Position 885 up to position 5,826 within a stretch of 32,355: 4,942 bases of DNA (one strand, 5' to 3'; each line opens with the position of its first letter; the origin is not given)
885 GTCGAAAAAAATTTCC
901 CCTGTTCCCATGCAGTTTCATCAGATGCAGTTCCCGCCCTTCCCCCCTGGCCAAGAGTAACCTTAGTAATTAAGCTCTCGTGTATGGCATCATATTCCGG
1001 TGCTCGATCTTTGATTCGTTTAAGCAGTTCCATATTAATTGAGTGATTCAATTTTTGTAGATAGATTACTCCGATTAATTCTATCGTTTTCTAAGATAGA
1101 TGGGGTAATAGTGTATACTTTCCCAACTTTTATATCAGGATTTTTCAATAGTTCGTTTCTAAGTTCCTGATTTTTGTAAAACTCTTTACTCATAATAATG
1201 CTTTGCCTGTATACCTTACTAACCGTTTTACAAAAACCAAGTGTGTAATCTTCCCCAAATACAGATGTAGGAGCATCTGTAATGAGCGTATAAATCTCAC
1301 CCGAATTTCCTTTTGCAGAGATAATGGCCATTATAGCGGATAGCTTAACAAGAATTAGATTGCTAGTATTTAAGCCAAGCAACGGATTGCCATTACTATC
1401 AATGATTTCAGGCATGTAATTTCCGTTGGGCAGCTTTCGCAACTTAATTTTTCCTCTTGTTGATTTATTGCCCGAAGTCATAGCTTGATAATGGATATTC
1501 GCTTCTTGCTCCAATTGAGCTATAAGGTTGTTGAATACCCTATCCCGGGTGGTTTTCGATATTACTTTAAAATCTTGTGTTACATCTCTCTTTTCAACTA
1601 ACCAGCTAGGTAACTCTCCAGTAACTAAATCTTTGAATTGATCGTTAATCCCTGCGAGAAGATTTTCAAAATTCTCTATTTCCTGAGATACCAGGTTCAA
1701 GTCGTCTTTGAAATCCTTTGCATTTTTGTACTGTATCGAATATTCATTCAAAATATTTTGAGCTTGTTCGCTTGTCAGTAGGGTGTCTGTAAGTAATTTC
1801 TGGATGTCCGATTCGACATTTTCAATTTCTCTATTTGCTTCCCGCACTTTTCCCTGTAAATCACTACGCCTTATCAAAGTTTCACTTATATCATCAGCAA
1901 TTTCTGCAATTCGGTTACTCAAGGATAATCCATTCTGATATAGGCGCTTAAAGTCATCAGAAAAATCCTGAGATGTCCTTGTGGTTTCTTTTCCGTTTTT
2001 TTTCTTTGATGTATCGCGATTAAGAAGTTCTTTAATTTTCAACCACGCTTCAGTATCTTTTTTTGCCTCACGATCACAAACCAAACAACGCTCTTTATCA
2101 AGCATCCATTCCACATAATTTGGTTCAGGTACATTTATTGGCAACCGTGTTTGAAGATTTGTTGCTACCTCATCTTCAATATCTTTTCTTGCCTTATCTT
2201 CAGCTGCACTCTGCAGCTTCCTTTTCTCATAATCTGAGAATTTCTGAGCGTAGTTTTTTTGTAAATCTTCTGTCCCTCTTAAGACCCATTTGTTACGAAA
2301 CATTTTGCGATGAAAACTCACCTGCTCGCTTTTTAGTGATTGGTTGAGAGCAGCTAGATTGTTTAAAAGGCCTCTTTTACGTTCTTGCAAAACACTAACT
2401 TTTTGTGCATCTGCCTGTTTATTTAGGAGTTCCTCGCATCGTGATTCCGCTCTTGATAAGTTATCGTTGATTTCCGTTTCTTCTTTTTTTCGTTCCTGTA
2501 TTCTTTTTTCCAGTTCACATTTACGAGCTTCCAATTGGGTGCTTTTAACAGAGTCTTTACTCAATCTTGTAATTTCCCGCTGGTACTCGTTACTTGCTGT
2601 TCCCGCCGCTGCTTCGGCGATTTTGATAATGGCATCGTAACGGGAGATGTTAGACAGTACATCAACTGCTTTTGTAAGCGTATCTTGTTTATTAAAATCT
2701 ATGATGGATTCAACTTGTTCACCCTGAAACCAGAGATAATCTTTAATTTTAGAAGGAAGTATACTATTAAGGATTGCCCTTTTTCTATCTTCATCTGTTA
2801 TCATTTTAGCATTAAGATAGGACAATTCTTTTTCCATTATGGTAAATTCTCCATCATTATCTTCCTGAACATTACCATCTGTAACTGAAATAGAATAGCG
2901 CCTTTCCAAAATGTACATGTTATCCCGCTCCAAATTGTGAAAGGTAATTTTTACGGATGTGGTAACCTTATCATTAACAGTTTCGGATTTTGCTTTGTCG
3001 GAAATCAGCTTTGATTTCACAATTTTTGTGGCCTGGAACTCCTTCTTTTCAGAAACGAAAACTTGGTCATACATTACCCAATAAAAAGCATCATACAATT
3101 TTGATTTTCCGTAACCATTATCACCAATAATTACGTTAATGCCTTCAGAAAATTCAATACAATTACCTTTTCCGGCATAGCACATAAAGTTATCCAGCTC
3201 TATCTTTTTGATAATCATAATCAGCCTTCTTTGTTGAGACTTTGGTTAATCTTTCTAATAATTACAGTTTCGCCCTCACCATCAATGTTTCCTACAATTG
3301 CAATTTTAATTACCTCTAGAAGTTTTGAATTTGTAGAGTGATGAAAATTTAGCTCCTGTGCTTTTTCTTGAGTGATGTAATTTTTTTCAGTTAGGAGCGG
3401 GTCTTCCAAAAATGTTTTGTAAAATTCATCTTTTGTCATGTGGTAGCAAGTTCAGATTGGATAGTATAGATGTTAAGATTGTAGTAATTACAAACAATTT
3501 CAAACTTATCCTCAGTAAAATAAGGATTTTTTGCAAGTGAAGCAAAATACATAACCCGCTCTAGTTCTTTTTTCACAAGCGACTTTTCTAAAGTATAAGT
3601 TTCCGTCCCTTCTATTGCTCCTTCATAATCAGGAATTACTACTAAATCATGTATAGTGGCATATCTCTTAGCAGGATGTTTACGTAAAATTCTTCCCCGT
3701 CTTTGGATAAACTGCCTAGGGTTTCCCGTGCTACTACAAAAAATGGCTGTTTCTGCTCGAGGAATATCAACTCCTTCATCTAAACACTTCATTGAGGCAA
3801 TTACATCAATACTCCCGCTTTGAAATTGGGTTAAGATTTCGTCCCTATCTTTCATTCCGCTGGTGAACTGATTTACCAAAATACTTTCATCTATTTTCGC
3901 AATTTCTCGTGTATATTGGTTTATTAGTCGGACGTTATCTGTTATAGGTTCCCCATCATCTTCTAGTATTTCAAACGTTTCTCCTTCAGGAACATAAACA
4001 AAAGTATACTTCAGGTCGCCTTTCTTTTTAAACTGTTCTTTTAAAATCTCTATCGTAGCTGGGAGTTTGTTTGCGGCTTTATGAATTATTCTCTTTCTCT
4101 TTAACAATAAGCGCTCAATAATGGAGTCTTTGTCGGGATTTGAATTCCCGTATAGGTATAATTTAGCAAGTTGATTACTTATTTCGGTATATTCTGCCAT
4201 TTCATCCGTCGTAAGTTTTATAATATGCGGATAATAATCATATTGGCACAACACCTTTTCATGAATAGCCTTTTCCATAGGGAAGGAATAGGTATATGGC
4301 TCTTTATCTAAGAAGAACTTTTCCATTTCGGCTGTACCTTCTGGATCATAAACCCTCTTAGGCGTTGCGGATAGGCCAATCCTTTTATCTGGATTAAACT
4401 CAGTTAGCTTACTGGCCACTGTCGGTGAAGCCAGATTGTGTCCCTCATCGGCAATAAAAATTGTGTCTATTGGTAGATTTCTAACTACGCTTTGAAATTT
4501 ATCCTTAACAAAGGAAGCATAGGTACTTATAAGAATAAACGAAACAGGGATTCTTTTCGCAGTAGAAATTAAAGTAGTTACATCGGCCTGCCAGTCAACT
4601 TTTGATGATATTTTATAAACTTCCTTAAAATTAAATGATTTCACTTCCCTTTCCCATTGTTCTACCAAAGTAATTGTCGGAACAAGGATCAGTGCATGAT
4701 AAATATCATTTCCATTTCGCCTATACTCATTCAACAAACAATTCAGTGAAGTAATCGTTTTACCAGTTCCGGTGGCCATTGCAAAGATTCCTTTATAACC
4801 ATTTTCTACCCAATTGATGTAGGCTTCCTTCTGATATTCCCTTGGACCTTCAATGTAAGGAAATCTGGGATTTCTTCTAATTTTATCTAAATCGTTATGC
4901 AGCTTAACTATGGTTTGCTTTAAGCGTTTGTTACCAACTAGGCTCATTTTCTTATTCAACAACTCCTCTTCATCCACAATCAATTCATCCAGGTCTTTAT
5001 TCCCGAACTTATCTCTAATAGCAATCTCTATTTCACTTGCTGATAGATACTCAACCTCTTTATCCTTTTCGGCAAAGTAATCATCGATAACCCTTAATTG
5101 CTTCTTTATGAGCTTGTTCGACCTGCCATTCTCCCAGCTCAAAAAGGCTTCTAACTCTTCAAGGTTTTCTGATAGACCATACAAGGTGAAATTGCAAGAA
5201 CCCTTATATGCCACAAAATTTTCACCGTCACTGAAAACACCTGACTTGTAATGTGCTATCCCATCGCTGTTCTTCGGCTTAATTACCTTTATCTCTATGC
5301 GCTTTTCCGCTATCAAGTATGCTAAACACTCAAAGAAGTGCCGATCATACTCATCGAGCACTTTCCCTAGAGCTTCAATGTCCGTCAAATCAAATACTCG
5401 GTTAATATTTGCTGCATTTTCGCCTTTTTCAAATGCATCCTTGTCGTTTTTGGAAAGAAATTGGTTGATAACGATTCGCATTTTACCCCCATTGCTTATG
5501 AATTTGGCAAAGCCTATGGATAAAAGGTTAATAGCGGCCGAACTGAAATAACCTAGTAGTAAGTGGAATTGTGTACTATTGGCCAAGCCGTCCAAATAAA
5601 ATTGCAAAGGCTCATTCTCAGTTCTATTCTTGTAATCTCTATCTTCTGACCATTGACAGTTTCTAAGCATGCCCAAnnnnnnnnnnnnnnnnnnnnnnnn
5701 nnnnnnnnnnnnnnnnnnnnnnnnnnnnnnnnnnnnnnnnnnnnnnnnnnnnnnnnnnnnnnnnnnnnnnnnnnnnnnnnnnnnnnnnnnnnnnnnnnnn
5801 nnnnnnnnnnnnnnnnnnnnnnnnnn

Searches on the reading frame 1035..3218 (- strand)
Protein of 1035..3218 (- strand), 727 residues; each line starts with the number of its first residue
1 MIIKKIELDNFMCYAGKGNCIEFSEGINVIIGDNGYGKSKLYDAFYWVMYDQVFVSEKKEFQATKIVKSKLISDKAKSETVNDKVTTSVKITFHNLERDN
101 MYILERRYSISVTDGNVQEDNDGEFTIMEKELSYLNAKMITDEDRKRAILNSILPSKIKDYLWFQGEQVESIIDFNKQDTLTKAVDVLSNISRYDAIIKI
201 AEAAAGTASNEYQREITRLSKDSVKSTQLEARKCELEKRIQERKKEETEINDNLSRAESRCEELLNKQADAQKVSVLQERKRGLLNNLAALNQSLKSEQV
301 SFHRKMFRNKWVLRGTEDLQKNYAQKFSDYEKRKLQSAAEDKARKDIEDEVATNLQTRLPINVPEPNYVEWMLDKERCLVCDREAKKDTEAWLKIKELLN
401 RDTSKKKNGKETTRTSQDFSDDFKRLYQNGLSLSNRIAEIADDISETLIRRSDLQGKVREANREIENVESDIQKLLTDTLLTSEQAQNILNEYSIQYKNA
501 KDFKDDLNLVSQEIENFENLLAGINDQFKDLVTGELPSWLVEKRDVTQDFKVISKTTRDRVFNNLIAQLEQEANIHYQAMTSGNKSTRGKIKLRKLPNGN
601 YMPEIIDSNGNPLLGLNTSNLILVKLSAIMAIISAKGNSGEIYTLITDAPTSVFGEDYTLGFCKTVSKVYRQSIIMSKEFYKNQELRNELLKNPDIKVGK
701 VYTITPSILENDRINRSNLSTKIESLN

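Call 14: search_protein_families(library=pfam, proteins=[window:1035-3218:-], max_evalue=0.001)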
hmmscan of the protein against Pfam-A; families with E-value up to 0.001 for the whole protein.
window:1035-3218:- (727 aa): 5 families
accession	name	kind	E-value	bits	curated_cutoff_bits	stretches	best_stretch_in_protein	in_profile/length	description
PF13476.12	AAA_23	-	1.2e-15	59.1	27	1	5-262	1-201/201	AAA domain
PF02463.25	SMC_N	-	1.9e-12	47.6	40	1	3-132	2-118/220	RecF/RecN/SMC N terminal domain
PF13175.12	AAA_15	-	3.3e-05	24.1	32.1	1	1-267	1-266/374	AAA ATPase domain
PF11180.13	DUF2968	-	8.9e-05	22.6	27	0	202-299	77-175/180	Protein of unknown function (DUF2968)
PF13555.12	AAA_29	-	0.00088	19.4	27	0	5-50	3-47/61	P-loop containing region of AAA domain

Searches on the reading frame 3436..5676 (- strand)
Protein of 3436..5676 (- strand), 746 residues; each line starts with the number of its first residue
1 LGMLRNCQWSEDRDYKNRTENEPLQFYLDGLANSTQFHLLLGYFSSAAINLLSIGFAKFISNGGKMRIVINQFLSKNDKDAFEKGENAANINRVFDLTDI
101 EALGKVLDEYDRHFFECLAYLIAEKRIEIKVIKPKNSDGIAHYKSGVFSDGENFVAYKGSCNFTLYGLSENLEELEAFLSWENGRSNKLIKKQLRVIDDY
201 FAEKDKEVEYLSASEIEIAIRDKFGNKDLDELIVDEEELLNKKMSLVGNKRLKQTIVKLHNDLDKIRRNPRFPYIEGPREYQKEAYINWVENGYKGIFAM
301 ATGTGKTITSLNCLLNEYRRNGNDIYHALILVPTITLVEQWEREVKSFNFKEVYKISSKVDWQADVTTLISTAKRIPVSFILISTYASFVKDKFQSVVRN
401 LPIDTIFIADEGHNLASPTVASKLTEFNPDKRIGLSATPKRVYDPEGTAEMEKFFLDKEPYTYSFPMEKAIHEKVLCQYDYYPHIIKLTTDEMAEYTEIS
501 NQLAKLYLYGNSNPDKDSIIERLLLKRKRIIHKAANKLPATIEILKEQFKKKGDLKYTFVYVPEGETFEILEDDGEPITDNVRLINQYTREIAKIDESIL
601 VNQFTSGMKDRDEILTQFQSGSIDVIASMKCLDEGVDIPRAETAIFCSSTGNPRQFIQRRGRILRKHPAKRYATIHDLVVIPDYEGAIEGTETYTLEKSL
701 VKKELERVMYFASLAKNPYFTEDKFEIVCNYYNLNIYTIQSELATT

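Call 14: search_protein_families(library=pfam, proteins=[window:3436-5676:-], max_evalue=0.001)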
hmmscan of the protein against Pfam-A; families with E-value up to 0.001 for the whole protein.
window:3436-5676:- (746 aa): 5 families
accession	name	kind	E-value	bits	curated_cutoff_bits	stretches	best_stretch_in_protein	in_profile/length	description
PF04851.21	ResIII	-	2.8e-23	83.1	22.5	1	278-441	4-164/164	Type III restriction enzyme, res subunit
PF00271.37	Helicase_C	-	2.6e-13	50.6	23.5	1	601-666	42-109/110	Helicase conserved C-terminal domain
PF00270.35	DEAD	-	6.5e-13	49.2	26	1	280-441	2-162/167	DEAD/DEAH box helicase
PF00176.29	SNF2-rel_dom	-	3.5e-12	46.4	24.9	1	292-439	15-163/290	SNF2-related domain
PF16203.11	ERCC3_RAD25_C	-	2.3e-07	30.8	27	1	607-669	90-154/248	ERCC3/RAD25/XPB C-terminal helicase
